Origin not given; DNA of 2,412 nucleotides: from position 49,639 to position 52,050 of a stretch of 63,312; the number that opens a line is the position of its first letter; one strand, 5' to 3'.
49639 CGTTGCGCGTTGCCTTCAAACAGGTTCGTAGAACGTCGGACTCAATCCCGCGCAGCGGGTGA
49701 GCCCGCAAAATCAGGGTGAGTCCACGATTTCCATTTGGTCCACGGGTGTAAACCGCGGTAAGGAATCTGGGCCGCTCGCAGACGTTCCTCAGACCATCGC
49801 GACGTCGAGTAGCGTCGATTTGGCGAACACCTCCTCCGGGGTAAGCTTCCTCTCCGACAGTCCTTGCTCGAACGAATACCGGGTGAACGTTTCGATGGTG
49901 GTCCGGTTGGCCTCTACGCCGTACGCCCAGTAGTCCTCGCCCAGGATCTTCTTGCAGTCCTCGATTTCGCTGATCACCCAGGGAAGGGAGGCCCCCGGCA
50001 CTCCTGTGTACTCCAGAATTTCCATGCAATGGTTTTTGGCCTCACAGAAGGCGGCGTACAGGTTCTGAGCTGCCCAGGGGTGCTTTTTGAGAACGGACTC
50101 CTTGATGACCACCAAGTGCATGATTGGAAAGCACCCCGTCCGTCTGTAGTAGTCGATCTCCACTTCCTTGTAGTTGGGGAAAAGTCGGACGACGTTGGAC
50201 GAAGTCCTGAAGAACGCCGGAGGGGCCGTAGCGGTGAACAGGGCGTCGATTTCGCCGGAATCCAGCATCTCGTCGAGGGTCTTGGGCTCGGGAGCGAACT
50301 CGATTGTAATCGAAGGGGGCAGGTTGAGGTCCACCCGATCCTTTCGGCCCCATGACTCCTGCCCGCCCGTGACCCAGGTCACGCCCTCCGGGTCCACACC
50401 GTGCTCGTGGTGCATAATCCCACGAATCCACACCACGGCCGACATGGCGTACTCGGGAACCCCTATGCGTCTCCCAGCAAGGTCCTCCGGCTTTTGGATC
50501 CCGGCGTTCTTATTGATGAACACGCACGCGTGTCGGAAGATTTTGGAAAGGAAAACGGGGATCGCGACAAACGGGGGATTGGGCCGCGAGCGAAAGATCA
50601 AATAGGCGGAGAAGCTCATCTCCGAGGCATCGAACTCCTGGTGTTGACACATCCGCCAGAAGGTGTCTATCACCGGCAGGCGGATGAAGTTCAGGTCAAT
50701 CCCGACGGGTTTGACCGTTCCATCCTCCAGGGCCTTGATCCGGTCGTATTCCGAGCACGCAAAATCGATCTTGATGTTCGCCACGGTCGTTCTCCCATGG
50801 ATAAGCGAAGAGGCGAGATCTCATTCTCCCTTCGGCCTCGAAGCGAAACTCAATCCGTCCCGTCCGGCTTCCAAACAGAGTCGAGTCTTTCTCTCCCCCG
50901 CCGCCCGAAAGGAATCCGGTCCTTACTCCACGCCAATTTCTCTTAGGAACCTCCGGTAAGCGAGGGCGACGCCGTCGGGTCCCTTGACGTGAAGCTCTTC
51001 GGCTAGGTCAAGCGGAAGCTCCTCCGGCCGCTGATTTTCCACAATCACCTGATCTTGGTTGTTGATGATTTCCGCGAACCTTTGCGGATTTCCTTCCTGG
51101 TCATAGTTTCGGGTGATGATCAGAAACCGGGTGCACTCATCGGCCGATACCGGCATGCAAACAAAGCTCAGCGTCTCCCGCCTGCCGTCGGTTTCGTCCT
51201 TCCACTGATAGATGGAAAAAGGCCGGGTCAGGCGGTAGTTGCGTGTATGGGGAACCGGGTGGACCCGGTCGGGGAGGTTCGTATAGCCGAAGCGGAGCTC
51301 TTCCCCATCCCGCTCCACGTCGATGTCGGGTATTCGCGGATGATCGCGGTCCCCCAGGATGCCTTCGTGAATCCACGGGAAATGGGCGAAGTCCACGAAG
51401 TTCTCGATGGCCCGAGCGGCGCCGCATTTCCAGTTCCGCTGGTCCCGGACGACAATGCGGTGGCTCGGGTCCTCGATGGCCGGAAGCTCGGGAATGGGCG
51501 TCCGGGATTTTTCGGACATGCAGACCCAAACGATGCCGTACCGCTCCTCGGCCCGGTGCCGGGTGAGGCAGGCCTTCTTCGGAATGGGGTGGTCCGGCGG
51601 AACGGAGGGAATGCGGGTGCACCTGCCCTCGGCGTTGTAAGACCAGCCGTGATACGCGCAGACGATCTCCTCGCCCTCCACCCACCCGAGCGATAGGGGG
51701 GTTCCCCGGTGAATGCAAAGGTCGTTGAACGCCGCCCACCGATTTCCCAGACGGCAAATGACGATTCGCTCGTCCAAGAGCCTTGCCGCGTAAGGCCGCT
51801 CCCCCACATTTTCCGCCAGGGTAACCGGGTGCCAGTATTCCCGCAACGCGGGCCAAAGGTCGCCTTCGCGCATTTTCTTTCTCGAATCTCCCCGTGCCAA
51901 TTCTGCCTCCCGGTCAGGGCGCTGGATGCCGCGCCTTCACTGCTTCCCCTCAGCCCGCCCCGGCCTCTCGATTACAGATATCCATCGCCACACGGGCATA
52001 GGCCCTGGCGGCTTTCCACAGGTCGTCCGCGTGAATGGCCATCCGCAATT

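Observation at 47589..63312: Mosaic oxidative/decarboxylative gene island: candidate non-canonical (hetero)aromatic carboxylate catabolic pathway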

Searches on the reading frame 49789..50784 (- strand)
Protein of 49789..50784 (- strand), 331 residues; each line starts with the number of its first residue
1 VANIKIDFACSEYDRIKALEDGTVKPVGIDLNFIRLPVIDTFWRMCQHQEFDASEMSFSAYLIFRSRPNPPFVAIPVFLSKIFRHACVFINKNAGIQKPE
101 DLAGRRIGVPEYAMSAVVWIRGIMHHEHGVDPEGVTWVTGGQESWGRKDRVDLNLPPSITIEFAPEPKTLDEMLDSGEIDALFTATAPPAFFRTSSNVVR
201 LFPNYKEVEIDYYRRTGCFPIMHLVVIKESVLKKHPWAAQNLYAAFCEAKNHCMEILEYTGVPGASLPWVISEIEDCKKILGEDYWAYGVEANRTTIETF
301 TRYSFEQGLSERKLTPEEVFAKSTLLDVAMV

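Call 4: search_protein_families(library=pfam, proteins=[window:49789-50784:-], max_evalue=0.001)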
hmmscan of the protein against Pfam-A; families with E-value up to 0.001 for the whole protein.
window:49789-50784:- (331 aa): 1 family
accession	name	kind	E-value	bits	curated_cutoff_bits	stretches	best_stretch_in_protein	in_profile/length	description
PF09084.16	NMT1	-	3.2e-06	27.7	20.5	1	87-142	76-129/216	NMT1/THI5 like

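Call 5: search_protein_families(library=ncbifam, proteins=[window:49789-50784:-], max_evalue=0.01)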
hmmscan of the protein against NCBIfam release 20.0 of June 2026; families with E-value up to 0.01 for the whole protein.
window:49789-50784:- (331 aa): 2 families
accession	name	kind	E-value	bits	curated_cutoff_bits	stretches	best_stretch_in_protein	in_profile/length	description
TIGR01729.1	taurine_ABC_bnd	equivalog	0.00041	19.9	304.25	1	79-135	75-129/300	taurine ABC transporter substrate-binding protein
TIGR01728.1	SsuA_fam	subfamily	0.0019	17.4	163.5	0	87-252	86-215/290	aliphatic sulfonate ABC transporter substrate-binding protein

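Call 12: search_solved_structures(query=window:49789-50784:-, max_evalue=1, show_alignments=1)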
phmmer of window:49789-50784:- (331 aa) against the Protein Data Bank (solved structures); distinct sequences matched with E-value up to 1: 2.
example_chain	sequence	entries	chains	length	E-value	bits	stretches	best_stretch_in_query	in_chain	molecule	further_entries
9jp7_A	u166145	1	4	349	9.8e-84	284.4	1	3-324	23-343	4,5-dihydroxyphthalate decarboxylase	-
6ssy_A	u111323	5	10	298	0.94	11.6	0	75-125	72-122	Taurine-binding periplasmic protein | Taurine ABC transporter substrate-binding protein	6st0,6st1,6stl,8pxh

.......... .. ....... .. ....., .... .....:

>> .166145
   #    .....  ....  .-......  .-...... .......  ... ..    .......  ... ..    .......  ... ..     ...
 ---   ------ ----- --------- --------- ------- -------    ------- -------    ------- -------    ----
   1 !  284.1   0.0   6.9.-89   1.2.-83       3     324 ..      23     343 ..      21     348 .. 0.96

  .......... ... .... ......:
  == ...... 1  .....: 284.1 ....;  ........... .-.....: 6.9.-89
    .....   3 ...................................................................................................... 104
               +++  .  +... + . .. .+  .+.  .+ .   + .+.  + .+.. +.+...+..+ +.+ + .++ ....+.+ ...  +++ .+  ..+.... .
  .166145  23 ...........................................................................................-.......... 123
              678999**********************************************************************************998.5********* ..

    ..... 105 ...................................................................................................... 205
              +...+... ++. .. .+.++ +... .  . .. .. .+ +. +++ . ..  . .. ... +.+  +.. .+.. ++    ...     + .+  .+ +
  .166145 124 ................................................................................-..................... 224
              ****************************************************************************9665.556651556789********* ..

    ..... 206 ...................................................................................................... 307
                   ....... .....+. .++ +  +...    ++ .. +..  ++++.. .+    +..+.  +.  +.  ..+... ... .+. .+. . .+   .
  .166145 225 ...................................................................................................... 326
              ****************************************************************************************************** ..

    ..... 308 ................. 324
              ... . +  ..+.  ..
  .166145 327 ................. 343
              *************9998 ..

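Call 48: find_homologous_proteins(query=window:49789-50784:-, max_evalue=1e-30)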
Query window:49789-50784:- (331 aa): 6966 proteins with E <= 1e-30 among 8000 candidates; the best 120 are listed.
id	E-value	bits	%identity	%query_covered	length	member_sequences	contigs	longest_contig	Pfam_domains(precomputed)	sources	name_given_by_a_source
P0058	8.3e-225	763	98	100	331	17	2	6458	PF09084.17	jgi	jgi:4,5-dihydroxyphthalate decarboxylase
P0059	3.7e-184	629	80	98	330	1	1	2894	PF09084.17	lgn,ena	-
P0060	1.1e-169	582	76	98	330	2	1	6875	PF09084.17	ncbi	-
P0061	4.4e-169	580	74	98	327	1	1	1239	PF09084.17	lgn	-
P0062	3.2e-167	574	74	99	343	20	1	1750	-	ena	-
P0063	4.5e-165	567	73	98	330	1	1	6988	PF09084.17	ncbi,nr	ncbi:MAG: ABC transporter substrate-binding protein [Candidatus Tectomicrobia bacterium]|nr:ABC tran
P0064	1.6e-162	558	71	100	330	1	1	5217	PF09084.17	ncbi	ncbi:MAG: ABC transporter substrate-binding protein [Nitrospinota bacterium]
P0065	1.2e-159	549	71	100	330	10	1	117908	-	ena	-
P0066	2.9e-155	534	76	91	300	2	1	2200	PF09084.17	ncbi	ncbi:MAG: ABC transporter substrate-binding protein, partial [Nitrospinota bacterium]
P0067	6.8e-155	533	67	100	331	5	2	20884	-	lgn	-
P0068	4.6e-125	435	56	99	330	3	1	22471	-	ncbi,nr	ncbi:MAG: ABC transporter substrate-binding protein [Deltaproteobacteria bacterium]|nr:ABC transport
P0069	6.2e-123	428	56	98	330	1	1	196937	PF12974.13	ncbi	ncbi:ABC transporter substrate-binding protein [Bacillaceae bacterium]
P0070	7.4e-123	428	56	98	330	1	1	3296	-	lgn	-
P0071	3.0e-121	423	56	98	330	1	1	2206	-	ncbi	ncbi:MAG: ABC transporter substrate-binding protein [Nitrospinota bacterium]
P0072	2.0e-118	413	53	100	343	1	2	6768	-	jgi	jgi:4,5-dihydroxyphthalate decarboxylase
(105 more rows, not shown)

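Call 49: find_encoding_contigs(protein=P0065, flank=10000, max_places=1)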
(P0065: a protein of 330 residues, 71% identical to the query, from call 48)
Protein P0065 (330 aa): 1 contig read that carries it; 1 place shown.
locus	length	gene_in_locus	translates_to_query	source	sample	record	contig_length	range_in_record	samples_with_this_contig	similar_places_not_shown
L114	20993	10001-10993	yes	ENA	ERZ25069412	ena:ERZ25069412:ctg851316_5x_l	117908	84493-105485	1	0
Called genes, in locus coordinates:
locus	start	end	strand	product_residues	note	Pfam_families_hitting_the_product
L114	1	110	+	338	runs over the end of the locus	PF04963:Sigma54_CBD, PF04552:Sigma54_DBD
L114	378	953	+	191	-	PF02482:Ribosomal_S30AE, PF16321:Ribosom_S30AE_C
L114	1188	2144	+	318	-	PF02603:Hpr_kinase_N, PF07475:Hpr_kinase_C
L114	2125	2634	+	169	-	PF03610:EIIA-man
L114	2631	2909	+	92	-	PF00381:PTS-HPr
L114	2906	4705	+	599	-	PF05524:PEP-utilisers_N, PF00391:PEP-utilizers, PF02896:PEP-utilizers_C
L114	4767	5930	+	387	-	PF00438:S-AdoMet_synt_N, PF02772:S-AdoMet_synt_M, PF02773:S-AdoMet_synt_C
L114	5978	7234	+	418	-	PF05221:AdoHcyase, PF02826:2-Hacid_dh_C (weak), PF00670:AdoHcyase_NAD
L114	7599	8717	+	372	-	PF01883:FeS_assembly_P, PF01656:CbiA, PF09140:MipZ (weak), PF10609:ParA, PF13614:AAA_31 (weak)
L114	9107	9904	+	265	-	PF00106:adh_short, PF08659:KR, PF13561:adh_short_C2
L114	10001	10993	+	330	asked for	-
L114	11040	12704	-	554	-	-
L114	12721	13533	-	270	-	PF00795:CN_hydrolase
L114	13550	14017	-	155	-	PF12973:Cupin_7 (weak), PF00190:Cupin_1 (weak), PF02311:AraC_binding (weak), PF07883:Cupin_2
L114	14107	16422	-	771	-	PF01315:Ald_Xan_dh_C, PF02738:MoCoBD_1, PF20256:MoCoBD_2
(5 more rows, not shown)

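Call 50: find_encoding_contigs(protein=P0067, flank=10000, max_places=2)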
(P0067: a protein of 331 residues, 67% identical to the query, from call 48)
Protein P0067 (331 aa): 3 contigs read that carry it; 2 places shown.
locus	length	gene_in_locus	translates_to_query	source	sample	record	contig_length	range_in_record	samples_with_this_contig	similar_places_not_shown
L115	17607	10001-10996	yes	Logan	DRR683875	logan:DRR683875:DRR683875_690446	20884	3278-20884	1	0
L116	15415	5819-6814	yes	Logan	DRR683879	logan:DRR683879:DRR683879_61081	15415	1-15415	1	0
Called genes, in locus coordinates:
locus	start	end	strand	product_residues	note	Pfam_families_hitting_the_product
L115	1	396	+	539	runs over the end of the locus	PF03853:YjeF_N, PF01256:Carb_kinase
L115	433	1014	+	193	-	PF02367:TsaE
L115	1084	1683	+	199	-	PF06835:LptC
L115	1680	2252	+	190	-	PF03968:LptD_N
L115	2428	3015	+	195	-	PF00005:ABC_tran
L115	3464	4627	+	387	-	PF00438:S-AdoMet_synt_N, PF02772:S-AdoMet_synt_M, PF02773:S-AdoMet_synt_C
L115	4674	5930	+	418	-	PF05221:AdoHcyase, PF02826:2-Hacid_dh_C (weak), PF00670:AdoHcyase_NAD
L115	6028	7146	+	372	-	PF01883:FeS_assembly_P, PF00142:Fer4_NifH (faint), PF01656:CbiA, PF09140:MipZ (weak), PF10609:ParA, PF13614:AAA_31 (weak)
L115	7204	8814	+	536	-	-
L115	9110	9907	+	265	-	PF00106:adh_short, PF08659:KR, PF13561:adh_short_C2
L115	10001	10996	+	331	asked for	-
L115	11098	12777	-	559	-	-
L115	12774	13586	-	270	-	PF00795:CN_hydrolase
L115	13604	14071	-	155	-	PF12973:Cupin_7 (weak), PF00190:Cupin_1 (weak), PF02311:AraC_binding (weak), PF07883:Cupin_2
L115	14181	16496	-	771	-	PF01315:Ald_Xan_dh_C, PF02738:MoCoBD_1, PF20256:MoCoBD_2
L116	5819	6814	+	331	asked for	-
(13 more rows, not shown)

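Call 51: find_encoding_contigs(protein=P0063, flank=10000, max_places=1)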
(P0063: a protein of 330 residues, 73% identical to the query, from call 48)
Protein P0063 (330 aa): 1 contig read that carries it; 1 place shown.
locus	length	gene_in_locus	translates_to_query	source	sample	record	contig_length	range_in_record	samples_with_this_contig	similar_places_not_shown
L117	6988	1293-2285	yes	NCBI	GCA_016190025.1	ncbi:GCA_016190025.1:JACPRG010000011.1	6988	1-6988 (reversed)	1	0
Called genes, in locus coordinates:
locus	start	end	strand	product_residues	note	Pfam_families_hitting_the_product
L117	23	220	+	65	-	-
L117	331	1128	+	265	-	PF00106:adh_short, PF08659:KR, PF13561:adh_short_C2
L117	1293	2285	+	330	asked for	PF09084:NMT1 (faint)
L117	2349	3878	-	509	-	-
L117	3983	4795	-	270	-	PF00795:CN_hydrolase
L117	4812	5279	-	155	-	PF00190:Cupin_1 (weak), PF02311:AraC_binding, PF07883:Cupin_2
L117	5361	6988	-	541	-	PF02738:MoCoBD_1, PF20256:MoCoBD_2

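Call 59: find_encoding_contigs(protein=P0060, flank=10000, max_places=1)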
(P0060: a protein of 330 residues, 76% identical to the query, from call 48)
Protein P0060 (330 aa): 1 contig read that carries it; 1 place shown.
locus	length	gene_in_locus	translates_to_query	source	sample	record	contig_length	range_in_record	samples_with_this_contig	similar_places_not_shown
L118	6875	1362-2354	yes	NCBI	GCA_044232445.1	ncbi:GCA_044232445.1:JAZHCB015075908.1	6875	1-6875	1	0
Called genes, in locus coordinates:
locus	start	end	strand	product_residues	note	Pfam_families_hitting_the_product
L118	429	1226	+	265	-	PF00106:adh_short, PF08659:KR, PF13561:adh_short_C2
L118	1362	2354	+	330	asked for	PF09084:NMT1 (weak)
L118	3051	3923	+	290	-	PF00941:FAD_binding_5, PF03450:CO_deh_flav_C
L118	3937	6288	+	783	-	PF01315:Ald_Xan_dh_C, PF02738:MoCoBD_1, PF20256:MoCoBD_2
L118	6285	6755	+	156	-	PF01799:Fer2_2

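Call 60: find_encoding_contigs(protein=P0064, flank=10000, max_places=1)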
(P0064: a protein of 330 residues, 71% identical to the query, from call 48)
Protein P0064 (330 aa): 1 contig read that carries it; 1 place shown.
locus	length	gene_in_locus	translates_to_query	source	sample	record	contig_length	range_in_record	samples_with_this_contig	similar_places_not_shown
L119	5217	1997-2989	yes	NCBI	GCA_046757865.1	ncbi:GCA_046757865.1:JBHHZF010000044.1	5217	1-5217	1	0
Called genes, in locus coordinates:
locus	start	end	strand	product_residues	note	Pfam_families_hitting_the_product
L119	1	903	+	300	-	?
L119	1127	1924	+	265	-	PF00106:adh_short, PF08659:KR, PF13561:adh_short_C2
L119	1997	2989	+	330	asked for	PF09084:NMT1 (faint)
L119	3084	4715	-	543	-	-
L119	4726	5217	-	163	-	PF00795:CN_hydrolase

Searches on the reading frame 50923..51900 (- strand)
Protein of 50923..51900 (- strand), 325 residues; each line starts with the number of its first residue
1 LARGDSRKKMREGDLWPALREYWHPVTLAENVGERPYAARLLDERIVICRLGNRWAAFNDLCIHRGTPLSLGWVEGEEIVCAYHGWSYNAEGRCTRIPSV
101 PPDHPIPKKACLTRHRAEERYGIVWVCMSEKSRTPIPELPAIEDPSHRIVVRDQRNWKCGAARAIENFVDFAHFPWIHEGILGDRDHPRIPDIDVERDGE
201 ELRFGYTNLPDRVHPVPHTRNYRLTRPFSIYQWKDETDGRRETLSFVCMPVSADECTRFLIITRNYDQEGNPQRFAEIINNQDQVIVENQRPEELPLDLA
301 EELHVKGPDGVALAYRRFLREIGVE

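Call 4: search_protein_families(library=pfam, proteins=[window:50923-51900:-], max_evalue=0.001)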
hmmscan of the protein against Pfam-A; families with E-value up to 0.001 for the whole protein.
window:50923-51900:- (325 aa): 2 families
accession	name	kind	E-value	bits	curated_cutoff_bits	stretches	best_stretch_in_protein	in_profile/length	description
PF00355.32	Rieske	-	2.4e-18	66.3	20.3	1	23-102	2-83/88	Rieske [2Fe-2S] domain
PF19112.6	VanA_C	-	2.2e-16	61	23.5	1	157-321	1-189/193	Vanillate O-demethylase oxygenase C-terminal domain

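Call 5: search_protein_families(library=ncbifam, proteins=[window:50923-51900:-], max_evalue=0.01)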
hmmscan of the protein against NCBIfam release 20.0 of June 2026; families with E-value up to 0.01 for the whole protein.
window:50923-51900:- (325 aa): 5 families
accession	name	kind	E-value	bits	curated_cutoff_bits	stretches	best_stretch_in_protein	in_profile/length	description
NF052579.1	BetMthstMoxSdmAMthl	equivalog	1.3e-15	57.2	600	1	21-174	16-175/351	4beta-methylsterol monooxygenase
NF041683.1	ant_diox_AndAb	equivalog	5.4e-07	29.8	150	1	23-84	2-64/100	anthranilate 1,2-dioxygenase ferredoxin subunit AndAb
NF058607.1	GlBtMonoOxGbcA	equivalog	0.0002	20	670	1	43-131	78-168/420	glycine betaine monooxygenase oxygenase subunit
NF042946.1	3PPDioc_HcaE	equivalog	0.00064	18.8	830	1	47-112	65-130/450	3-phenylpropionate/cinnamic acid dioxygenase subunit alpha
NF007422.0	PRK09965.1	equivalog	0.0013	18.8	113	1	45-90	25-70/106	bifunctional 3-phenylpropionate/cinnamic acid dioxygenase ferredoxin subunit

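Call 14: search_solved_structures(query=window:50923-51900:-, max_evalue=0.001)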
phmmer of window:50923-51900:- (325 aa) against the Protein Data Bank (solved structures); distinct sequences matched with E-value up to 0.001: 37.
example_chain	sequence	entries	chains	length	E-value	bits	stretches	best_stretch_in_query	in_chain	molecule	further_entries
6icp_A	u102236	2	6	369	6.3e-53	183.3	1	17-322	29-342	Methylxanthine N1-demethylase NdmA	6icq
6ick_A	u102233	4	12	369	8.3e-53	182.9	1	17-322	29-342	Methylxanthine N1-demethylase NdmA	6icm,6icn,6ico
6wnc_A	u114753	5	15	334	9.9e-43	149.8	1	38-324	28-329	SxtDIOX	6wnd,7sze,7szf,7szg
6wn3_A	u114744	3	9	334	5.4e-42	147.4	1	21-324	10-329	SxtT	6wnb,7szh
6icl_A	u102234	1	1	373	9.1e-41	143.3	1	18-323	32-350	Methylxanthine N3-demethylase NdmB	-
7fhr_A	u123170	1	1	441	2.4e-22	82.7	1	17-179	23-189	Putative Phthalate 4,5-dioxygenase, subunit alpha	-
7qwt_A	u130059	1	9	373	3e-21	79.1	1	13-198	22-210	Rieske (2Fe-2S) domain protein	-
9ina_A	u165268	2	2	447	1.8e-16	63.4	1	18-204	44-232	Rieske (2Fe-2S) domain protein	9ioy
7fjl_A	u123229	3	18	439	3.1e-14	56.1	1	16-180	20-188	Rieske (2Fe-2S) domain protein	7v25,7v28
3gb4_A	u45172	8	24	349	9.3e-13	51.2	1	19-181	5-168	DdmC | Dicamba O-demethylase, oxygenase component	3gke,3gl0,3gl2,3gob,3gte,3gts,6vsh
3gcf_A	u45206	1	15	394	1.9e-12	50.2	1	20-178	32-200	Terminal oxygenase component of carbazole 1,9a-dioxygenase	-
4nb8_A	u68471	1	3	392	1.7e-11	47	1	18-182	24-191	Terminal oxygenase component of carbazole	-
4nbf_A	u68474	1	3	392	2e-11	46.8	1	18-182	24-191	Terminal oxygenase component of carbazole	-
4nb9_A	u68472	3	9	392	2.1e-11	46.8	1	18-182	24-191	Terminal oxygenase component of carbazole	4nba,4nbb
1ww9_A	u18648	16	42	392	2.1e-11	46.8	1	18-182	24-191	terminal oxygenase component of carbazole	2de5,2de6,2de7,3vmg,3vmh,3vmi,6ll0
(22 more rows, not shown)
